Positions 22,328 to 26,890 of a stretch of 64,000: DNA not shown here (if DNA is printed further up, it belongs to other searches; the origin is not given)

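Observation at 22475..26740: SARP/STAND regulator with a C-terminal periplasmic-type solute-binding-protein (family 5) sensor domain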

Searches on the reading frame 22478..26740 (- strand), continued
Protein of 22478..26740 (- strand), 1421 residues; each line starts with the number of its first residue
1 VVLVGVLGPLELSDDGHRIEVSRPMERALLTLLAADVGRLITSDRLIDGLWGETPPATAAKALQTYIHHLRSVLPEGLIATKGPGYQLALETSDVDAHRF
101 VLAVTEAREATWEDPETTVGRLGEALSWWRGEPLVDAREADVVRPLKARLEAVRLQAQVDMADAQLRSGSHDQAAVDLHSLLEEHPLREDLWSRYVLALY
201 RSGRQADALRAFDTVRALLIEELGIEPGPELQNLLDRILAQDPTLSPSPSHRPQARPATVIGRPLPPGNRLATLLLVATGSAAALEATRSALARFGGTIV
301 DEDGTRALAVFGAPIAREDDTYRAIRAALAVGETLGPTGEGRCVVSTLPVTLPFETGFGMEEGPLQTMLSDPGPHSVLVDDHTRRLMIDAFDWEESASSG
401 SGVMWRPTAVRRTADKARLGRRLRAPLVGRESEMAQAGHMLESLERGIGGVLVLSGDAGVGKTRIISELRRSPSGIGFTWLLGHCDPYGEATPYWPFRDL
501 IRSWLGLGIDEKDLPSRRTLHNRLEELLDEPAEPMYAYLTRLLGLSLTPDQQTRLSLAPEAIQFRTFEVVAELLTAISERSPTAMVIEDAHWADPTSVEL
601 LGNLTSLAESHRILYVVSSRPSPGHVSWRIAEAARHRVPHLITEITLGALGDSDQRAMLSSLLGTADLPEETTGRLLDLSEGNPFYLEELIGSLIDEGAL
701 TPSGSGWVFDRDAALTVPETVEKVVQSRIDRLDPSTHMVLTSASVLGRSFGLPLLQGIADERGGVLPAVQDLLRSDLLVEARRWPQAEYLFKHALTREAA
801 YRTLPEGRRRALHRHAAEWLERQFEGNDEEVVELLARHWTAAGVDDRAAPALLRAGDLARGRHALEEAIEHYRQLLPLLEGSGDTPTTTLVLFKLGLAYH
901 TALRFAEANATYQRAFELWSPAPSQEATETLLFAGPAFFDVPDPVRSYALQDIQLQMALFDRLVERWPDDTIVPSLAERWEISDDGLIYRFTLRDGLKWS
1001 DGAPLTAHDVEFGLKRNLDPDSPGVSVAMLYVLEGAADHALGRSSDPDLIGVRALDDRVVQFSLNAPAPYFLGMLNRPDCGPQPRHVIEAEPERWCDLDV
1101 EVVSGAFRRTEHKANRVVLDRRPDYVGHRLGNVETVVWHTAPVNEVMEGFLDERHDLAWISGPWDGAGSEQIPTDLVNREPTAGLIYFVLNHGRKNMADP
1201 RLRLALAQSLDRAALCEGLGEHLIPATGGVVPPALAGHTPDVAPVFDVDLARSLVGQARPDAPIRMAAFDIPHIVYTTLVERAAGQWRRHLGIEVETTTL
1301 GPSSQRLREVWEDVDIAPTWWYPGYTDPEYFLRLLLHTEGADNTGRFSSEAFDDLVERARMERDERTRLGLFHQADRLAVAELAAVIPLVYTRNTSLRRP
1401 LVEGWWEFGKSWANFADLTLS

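Call 7: find_homologous_proteins(query=window:22478-26740:-, max_evalue=1e-10)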
Query window:22478-26740:- (1421 aa): 3637 proteins with E <= 1e-10 among 8000 candidates; the best 120 are listed.
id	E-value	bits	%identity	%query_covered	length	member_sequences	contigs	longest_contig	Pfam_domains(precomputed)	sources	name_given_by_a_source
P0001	0.0e+0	3160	100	98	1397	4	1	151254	PF03704.24,PF13424.13,PF00496.28,PF00486.35,PF13191.13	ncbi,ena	-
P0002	0.0e+0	2125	68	100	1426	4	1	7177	PF03704.24,PF13424.13,PF00496.28,PF00486.35,PF13191.13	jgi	jgi:ABC-type oligopeptide transport system substrate-binding subunit/DNA-binding SARP family transcr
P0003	0.0e+0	1632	55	100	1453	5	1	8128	PF03704.24,PF00496.28,PF13432.13,PF00486.35,PF13191.13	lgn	-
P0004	0.0e+0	1609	54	100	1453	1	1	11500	PF03704.24,PF00496.28,PF00486.35,PF13191.13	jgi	jgi:ABC-type transport system substrate-binding protein/DNA-binding SARP family transcriptional acti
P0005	0.0e+0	1588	55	100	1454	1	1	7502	PF03704.24,PF00496.28,PF00486.35,PF13191.13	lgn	-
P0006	0.0e+0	1570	53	100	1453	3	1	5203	PF03704.24,PF13424.13,PF00496.28,PF00486.35,PF13401.13,PF13191.13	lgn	-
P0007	0.0e+0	1527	52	100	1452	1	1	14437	PF03704.24,PF00496.28,PF00486.35,PF13191.13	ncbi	ncbi:MAG: ABC transporter substrate-binding protein [Actinomycetota bacterium]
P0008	0.0e+0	1498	78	63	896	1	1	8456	PF03704.24,PF00486.35,PF13191.13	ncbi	ncbi:MAG: BTAD domain-containing putative transcriptional regulator, partial [Acidimicrobiia bacteri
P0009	0.0e+0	1470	51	100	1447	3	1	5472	PF03704.24,PF00496.28,PF00486.35,PF13191.13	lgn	-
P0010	0.0e+0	1440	51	98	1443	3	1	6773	PF03704.24,PF13424.13,PF00496.28,PF00486.35,PF13401.13,PF13191.13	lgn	-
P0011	0.0e+0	1414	50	100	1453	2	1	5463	PF03704.24,PF13424.13,PF00496.28,PF00486.35,PF13191.13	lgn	-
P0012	0.0e+0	1411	50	100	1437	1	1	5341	PF03704.24,PF13424.13,PF00496.28,PF00486.35,PF13401.13,PF13191.13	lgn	-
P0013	0.0e+0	1375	50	98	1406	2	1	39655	PF03704.24,PF00496.28,PF13191.13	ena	-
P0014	0.0e+0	1366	51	98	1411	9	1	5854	PF03704.24,PF13424.13,PF00496.28,PF13401.13,PF13191.13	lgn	-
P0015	0.0e+0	1291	47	100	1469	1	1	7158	PF03704.24,PF00496.28,PF00486.35,PF13401.13,PF00211.26,PF13191.13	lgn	-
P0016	2.1e-295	1001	46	80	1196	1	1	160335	PF00496.28,PF00211.26,PF13191.13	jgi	jgi:ABC-type oligopeptide transport system substrate-binding subunit/class 3 adenylate cyclase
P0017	2.4e-291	988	46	82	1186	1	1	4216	PF00496.28,PF00211.26,PF13191.13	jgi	jgi:ABC-type oligopeptide transport system substrate-binding subunit/class 3 adenylate cyclase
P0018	3.6e-218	746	46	63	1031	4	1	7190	PF03704.24,PF00486.35,PF13401.13,PF00211.26,PF13191.13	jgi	jgi:class 3 adenylate cyclase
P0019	3.5e-172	593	34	98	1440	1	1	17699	PF03704.24,PF00496.28,PF00486.35,PF13401.13,PF00211.26,PF13191.13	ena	-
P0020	3.6e-158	547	38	62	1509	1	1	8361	PF03704.24,PF13424.13,PF00486.35,PF13401.13,PF00211.26,PF13191.13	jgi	jgi:class 3 adenylate cyclase/DNA-binding SARP family transcriptional activator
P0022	2.4e-144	501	34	80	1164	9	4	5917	PF00496.28,PF00211.26,PF13191.13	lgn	-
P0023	4.7e-135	470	31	78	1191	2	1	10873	PF13424.13,PF00496.28,PF00211.26,PF13191.13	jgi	jgi:ABC-type transport system substrate-binding protein/class 3 adenylate cyclase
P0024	1.4e-131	459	32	80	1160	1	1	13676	PF00496.28,PF13401.13,PF00211.26,PF13191.13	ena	-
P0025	8.1e-131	456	35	59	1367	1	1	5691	PF03704.24,PF13424.13,PF00486.35,PF13401.13,PF00211.26,PF13191.13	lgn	-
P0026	2.4e-123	431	31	65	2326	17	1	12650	PF03704.24,PF13424.13,PF00486.35,PF13401.13,PF00211.26,PF13191.13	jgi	jgi:predicted ATPase/class 3 adenylate cyclase/DNA-binding SARP family transcriptional activator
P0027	3.5e-120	421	35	64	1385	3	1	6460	PF03704.24,PF00486.35,PF00211.26,PF13191.13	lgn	-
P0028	2.3e-118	415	35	60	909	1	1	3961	PF00496.28,PF13401.13,PF00211.26,PF13191.13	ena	-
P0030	4.6e-115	404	30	62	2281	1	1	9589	PF03704.24,PF00486.35,PF13401.13,PF01637.25,PF13191.13,PF24883.3,PF00515.35,PF05729.19,PF13424.13,PF00211.26,PF25199.2,PF13481.13,PF20720.4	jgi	jgi:predicted ATPase/DNA-binding SARP family transcriptional activator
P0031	9.1e-113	396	34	57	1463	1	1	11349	PF03704.24,PF00486.35,PF00211.26,PF13191.13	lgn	-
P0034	5.3e-104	367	32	59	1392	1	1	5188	PF03704.24,PF00486.35,PF13401.13,PF00211.26,PF13191.13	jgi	jgi:DNA-binding SARP family transcriptional activator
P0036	6.4e-102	360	34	61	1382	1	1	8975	PF03704.24,PF00486.35,PF13401.13,PF00211.26,PF13191.13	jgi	jgi:class 3 adenylate cyclase/DNA-binding SARP family transcriptional activator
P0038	2.9e-99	352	32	66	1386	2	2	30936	PF03704.24,PF00486.35,PF13401.13,PF00211.26,PF13191.13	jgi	jgi:class 3 adenylate cyclase/DNA-binding SARP family transcriptional activator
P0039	3.2e-97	345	35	61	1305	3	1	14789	PF03704.24,PF00486.35,PF00211.26,PF13191.13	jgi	jgi:DNA-binding SARP family transcriptional activator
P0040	3.3e-97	345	33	60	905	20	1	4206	PF03704.24,PF00486.35,PF13401.13,PF00211.26,PF13191.13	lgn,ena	-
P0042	4.3e-97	344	31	62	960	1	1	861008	PF03704.24,PF00486.35,PF00211.26,PF13191.13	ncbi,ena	-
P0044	2.3e-96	342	33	62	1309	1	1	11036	PF03704.24,PF00486.35,PF00211.26,PF13191.13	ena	-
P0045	8.1e-96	340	35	61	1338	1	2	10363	PF03704.24,PF00486.35,PF13401.13,PF00211.26,PF13191.13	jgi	jgi:class 3 adenylate cyclase/DNA-binding winged helix-turn-helix (wHTH) protein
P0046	9.8e-96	340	34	60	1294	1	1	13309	PF03704.24,PF13424.13,PF00486.35,PF00211.26,PF07719.24,PF13191.13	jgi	jgi:DNA-binding SARP family transcriptional activator/class 3 adenylate cyclase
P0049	5.1e-95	337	31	40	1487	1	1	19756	PF03704.24,PF13424.13,PF00486.35,PF13401.13,PF00211.26,PF13191.13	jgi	jgi:predicted ATPase/class 3 adenylate cyclase/DNA-binding winged helix-turn-helix (wHTH) protein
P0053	2.8e-94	335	31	39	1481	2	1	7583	PF03704.24,PF13424.13,PF00486.35,PF13401.13,PF00211.26,PF13191.13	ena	-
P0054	4.4e-94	334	33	62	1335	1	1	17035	PF03704.24,PF13424.13,PF00486.35,PF00211.26,PF07719.24,PF13191.13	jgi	jgi:DNA-binding SARP family transcriptional activator/class 3 adenylate cyclase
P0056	9.6e-94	333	34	61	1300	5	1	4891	PF03704.24,PF00486.35,PF13401.13,PF00211.26,PF13191.13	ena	-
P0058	1.9e-93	332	35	59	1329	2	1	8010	PF03704.24,PF00486.35,PF13401.13,PF00211.26,PF13191.13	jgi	jgi:DNA-binding SARP family transcriptional activator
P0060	3.7e-93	331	33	61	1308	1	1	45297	PF03704.24,PF00486.35,PF13401.13,PF00211.26,PF13191.13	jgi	jgi:DNA-binding SARP family transcriptional activator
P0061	1.1e-92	330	33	65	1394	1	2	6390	PF03704.24,PF00486.35,PF13401.13,PF00211.26,PF13191.13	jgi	jgi:class 3 adenylate cyclase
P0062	4.6e-92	328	32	59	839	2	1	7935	PF03704.24,PF00486.35,PF00211.26,PF13191.13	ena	-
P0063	5.6e-92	327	30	63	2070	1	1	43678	PF03704.24,PF05729.19,PF00486.35,PF13401.13,PF00211.26,PF20720.4,PF13191.13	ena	-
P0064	6.6e-92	327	30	39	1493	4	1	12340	PF03704.24,PF13424.13,PF00486.35,PF13401.13,PF00211.26,PF13191.13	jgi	jgi:predicted ATPase/DNA-binding SARP family transcriptional activator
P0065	6.6e-92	327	29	39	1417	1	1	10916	PF03704.24,PF00486.35,PF00211.26,PF13191.13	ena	-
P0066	1.4e-91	326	30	39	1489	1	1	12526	PF03704.24,PF13424.13,PF00486.35,PF13401.13,PF00211.26,PF13191.13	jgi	jgi:predicted ATPase/class 3 adenylate cyclase/DNA-binding winged helix-turn-helix (wHTH) protein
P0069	2.6e-91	325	30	43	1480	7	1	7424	PF03704.24,PF13424.13,PF00486.35,PF13401.13,PF00211.26,PF13191.13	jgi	jgi:predicted ATPase/class 3 adenylate cyclase/DNA-binding winged helix-turn-helix (wHTH) protein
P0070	2.7e-91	325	31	38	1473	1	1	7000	PF03704.24,PF17874.8,PF13424.13,PF00486.35,PF13401.13,PF00211.26,PF13191.13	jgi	jgi:class 3 adenylate cyclase/DNA-binding winged helix-turn-helix (wHTH) protein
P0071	1.1e-90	323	33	59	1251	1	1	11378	PF03704.24,PF13424.13,PF00486.35,PF13401.13,PF00211.26,PF13191.13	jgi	jgi:class 3 adenylate cyclase/tetratricopeptide (TPR) repeat protein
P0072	1.2e-90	323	30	39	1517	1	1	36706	PF03704.24,PF13424.13,PF00486.35,PF13401.13,PF00211.26,PF13191.13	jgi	jgi:predicted ATPase/class 3 adenylate cyclase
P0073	1.6e-90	322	31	59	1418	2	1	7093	PF03704.24,PF00486.35,PF00211.26,PF13191.13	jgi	-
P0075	1.8e-90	322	40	20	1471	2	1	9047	PF03704.24,PF13424.13,PF00486.35,PF13401.13,PF00211.26,PF13191.13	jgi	jgi:predicted ATPase/class 3 adenylate cyclase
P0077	1.3e-89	320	30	39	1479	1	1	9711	PF03704.24,PF13424.13,PF00486.35,PF13401.13,PF00211.26,PF13191.13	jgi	jgi:class 3 adenylate cyclase/DNA-binding winged helix-turn-helix (wHTH) protein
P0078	1.4e-89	319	30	39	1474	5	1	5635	PF03704.24,PF13424.13,PF00486.35,PF13401.13,PF00211.26,PF13191.13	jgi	jgi:class 3 adenylate cyclase/DNA-binding winged helix-turn-helix (wHTH) protein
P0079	1.5e-89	319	41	20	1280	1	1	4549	PF03704.24,PF00486.35,PF13401.13,PF00211.26,PF13191.13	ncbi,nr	ncbi:MAG TPA: BTAD domain-containing putative transcriptional regulator, partial [Thermoleophilaceae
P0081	7.4e-89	317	43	17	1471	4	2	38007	PF03704.24,PF13424.13,PF00486.35,PF13401.13,PF00211.26,PF13191.13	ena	-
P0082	8.9e-89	317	31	38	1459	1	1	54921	PF03704.24,PF13424.13,PF00486.35,PF13401.13,PF00211.26,PF13191.13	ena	-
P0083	1.2e-88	316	32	64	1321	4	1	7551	PF03704.24,PF17874.8,PF13424.13,PF00486.35,PF13401.13,PF00211.26,PF07719.24,PF13191.13,PF13374.13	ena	-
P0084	2.1e-88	316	30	40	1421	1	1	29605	PF03704.24,PF00486.35,PF13401.13,PF00211.26,PF13191.13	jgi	jgi:DNA-binding SARP family transcriptional activator/class 3 adenylate cyclase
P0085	3.4e-88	315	30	65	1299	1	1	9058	PF03704.24,PF13424.13,PF00486.35,PF13401.13,PF00211.26,PF13181.13,PF07719.24,PF13191.13,PF13374.13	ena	-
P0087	6.0e-88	314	31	41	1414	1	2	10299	PF03704.24,PF13240.12,PF00486.35,PF13401.13,PF00211.26,PF13191.13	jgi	jgi:DNA-binding SARP family transcriptional activator/class 3 adenylate cyclase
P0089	1.2e-87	313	29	45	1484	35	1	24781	PF03704.24,PF13424.13,PF00486.35,PF13401.13,PF00211.26,PF13191.13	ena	-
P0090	1.5e-87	313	34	63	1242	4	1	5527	PF03704.24,PF13424.13,PF00486.35,PF13401.13,PF00211.26,PF13191.13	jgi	jgi:DNA-binding SARP family transcriptional activator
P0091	1.9e-87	312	28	44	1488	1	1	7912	PF03704.24,PF13424.13,PF00486.35,PF13401.13,PF00211.26,PF13191.13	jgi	jgi:predicted ATPase/class 3 adenylate cyclase/DNA-binding winged helix-turn-helix (wHTH) protein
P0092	2.7e-87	312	34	61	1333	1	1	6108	PF03704.24,PF00486.35,PF00211.26,PF13191.13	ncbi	-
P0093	3.7e-87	311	39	21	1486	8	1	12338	PF03704.24,PF13424.13,PF00486.35,PF00211.26,PF13191.13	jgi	jgi:predicted ATPase/class 3 adenylate cyclase/DNA-binding winged helix-turn-helix (wHTH) protein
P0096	4.0e-87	311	32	59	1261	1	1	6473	PF03704.24,PF13424.13,PF00486.35,PF13401.13,PF00211.26,PF13191.13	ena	-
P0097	4.0e-87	311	33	59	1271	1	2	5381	PF03704.24,PF13424.13,PF00486.35,PF00211.26,PF13191.13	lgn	-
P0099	1.0e-86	310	30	46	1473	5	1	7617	PF03704.24,PF13424.13,PF00486.35,PF13401.13,PF00211.26,PF13191.13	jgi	jgi:class 3 adenylate cyclase/predicted ATPase/DNA-binding winged helix-turn-helix (wHTH) protein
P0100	1.1e-86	310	29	44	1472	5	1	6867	PF03704.24,PF13424.13,PF00486.35,PF13401.13,PF00211.26,PF13191.13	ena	-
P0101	1.3e-86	310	30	64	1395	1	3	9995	PF03704.24,PF13240.12,PF00486.35,PF13401.13,PF00211.26,PF13191.13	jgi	jgi:DNA-binding SARP family transcriptional activator/class 3 adenylate cyclase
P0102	2.5e-86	309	45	17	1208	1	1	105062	PF03704.24,PF00486.35,PF00211.26,PF13191.13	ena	-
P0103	2.9e-86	308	34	58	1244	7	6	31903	PF03704.24,PF00486.35,PF00211.26,PF13191.13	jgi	jgi:class 3 adenylate cyclase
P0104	3.4e-86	308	31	68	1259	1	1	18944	PF03704.24,PF17874.8,PF13424.13,PF00486.35,PF13401.13,PF00211.26,PF13191.13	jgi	jgi:class 3 adenylate cyclase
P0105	3.8e-86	308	32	59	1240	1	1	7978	PF03704.24,PF13424.13,PF00486.35,PF13401.13,PF00211.26,PF13191.13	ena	-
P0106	5.6e-86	307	29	39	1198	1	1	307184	PF03704.24,PF00486.35,PF13401.13,PF00211.26,PF13191.13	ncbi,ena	-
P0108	7.8e-86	307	34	58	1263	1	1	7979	PF03704.24,PF13424.13,PF00486.35,PF13401.13,PF00211.26,PF13191.13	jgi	jgi:DNA-binding SARP family transcriptional activator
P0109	1.1e-85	306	31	59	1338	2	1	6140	PF03704.24,PF17874.8,PF00486.35,PF13401.13,PF00211.26,PF13191.13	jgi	jgi:DNA-binding SARP family transcriptional activator/class 3 adenylate cyclase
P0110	1.2e-85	306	33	58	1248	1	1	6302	PF03704.24,PF13424.13,PF00486.35,PF13401.13,PF00211.26,PF13191.13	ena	-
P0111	1.2e-85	306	29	59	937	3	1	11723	PF03704.24,PF00486.35,PF13401.13,PF00211.26,PF13191.13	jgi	jgi:DNA-binding SARP family transcriptional activator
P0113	5.8e-85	304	31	59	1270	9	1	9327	PF14559.13,PF03704.24,PF13424.13,PF00486.35,PF00211.26,PF07719.24,PF13191.13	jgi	jgi:DNA-binding SARP family transcriptional activator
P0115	7.7e-85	304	31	39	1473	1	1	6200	PF03704.24,PF13424.13,PF00486.35,PF13401.13,PF00211.26,PF13191.13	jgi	jgi:predicted ATPase/class 3 adenylate cyclase/DNA-binding winged helix-turn-helix (wHTH) protein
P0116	8.4e-85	304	41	18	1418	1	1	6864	PF03704.24,PF00486.35,PF13401.13,PF00211.26,PF13191.13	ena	-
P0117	9.6e-85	303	31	63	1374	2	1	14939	PF03704.24,PF00486.35,PF00211.26,PF13191.13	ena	-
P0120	1.3e-84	303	33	65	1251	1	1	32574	PF03704.24,PF13424.13,PF00486.35,PF00211.26,PF13191.13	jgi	jgi:DNA-binding SARP family transcriptional activator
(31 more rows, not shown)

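Call 13: find_encoding_contigs(protein=P0013, flank=8000, max_places=2)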
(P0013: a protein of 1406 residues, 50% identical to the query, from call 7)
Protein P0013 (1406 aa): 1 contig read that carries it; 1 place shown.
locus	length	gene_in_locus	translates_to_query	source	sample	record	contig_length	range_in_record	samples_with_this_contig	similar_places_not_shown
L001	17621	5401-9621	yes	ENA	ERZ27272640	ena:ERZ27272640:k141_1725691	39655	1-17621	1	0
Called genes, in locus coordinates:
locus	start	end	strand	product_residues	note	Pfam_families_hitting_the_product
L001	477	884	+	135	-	PF00507:Oxidored_q4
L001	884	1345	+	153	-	PF01058:Oxidored_q6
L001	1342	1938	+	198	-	PF00329:Complex1_30kDa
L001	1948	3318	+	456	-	PF00346:Complex1_49kDa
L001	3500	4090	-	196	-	-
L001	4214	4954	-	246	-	-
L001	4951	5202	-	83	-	PF14026:SCO4226-like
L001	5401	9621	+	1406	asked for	PF03704:BTAD, PF13191:AAA_16, PF00496:SBP_bac_5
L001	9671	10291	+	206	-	PF01257:2Fe-2S_thioredx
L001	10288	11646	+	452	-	PF01512:Complex1_51K, PF10531:SLBB, PF10589:NADH_4Fe-4S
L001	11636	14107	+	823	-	PF00111:Fer2 (faint), PF13510:Fer2_4, PF10588:NADH-G_4Fe-4S_3, PF22117:Fer4_Nqo3, PF22151:Fer4_NDSU1 (faint), PF00384:Molybdopterin, PF01568:Molydop_binding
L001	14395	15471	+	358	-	PF00146:NADHdh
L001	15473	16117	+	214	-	PF13183:Fer4_8 (faint), PF14697:Fer4_21 (faint), PF12797:Fer4_2 (faint), PF13237:Fer4_10 (weak), PF12837:Fer4_6 (faint), PF12838:Fer4_7, PF13187:Fer4_9, PF00037:Fer4, +1 more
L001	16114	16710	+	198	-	PF00499:Oxidored_q3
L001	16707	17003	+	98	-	PF00420:Oxidored_q2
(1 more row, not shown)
